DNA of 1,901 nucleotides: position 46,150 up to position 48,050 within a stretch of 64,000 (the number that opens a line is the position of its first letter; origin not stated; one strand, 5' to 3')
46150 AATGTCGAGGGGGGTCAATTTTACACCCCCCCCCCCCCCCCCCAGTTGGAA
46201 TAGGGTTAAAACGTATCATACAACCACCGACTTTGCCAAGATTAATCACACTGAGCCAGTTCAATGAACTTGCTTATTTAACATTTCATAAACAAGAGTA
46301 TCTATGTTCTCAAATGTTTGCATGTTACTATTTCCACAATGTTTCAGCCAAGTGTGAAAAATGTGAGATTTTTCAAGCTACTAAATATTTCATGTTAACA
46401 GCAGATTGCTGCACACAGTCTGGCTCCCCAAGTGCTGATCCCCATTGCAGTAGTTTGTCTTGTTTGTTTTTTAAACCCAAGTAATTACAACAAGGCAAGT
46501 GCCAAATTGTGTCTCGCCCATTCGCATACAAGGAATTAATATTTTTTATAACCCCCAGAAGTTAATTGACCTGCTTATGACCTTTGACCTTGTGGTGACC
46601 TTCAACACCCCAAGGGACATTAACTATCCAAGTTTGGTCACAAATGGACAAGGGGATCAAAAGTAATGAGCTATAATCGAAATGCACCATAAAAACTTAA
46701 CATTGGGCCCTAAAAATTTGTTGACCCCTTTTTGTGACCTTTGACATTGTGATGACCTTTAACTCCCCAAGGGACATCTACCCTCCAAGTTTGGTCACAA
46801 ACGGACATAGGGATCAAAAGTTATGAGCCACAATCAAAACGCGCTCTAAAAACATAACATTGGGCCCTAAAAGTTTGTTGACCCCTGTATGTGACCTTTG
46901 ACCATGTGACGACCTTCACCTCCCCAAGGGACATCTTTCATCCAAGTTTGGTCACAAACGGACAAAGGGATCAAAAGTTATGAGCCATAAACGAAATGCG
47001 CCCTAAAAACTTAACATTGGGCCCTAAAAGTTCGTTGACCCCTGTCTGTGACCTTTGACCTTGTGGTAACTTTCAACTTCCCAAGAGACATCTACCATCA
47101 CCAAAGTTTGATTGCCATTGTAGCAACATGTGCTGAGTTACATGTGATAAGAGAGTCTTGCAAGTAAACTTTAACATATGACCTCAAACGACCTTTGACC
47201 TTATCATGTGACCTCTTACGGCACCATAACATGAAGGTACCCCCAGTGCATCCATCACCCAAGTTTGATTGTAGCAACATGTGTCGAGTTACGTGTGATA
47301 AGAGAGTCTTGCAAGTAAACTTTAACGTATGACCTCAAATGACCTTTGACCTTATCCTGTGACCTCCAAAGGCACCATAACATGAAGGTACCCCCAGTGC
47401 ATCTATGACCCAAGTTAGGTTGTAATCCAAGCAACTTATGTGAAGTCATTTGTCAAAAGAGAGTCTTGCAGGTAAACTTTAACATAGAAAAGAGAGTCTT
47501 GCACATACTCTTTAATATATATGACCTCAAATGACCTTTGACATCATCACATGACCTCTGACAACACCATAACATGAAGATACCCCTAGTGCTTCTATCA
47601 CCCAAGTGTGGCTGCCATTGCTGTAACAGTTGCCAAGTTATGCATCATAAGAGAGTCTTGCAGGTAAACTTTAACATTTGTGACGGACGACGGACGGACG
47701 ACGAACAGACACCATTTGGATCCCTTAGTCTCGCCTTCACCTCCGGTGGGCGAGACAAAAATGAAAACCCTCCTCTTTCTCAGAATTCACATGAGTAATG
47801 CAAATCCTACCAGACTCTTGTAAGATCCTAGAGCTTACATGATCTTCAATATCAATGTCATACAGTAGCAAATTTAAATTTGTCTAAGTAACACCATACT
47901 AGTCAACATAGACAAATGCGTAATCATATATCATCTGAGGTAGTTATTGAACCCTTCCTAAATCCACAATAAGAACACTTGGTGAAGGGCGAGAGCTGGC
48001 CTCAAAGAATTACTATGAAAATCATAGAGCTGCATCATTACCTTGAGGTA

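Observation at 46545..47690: Intronic satellite array inside PDK whose every unit carries DR1/DR4 nuclear-receptor-type direct repeats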

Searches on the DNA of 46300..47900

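Call 43: search_rna_families(source=window, start=46300, end=47900, threshold=evalue, max_evalue=1)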
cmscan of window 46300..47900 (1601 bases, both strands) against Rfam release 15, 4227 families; matches with E-value up to 1: 0.
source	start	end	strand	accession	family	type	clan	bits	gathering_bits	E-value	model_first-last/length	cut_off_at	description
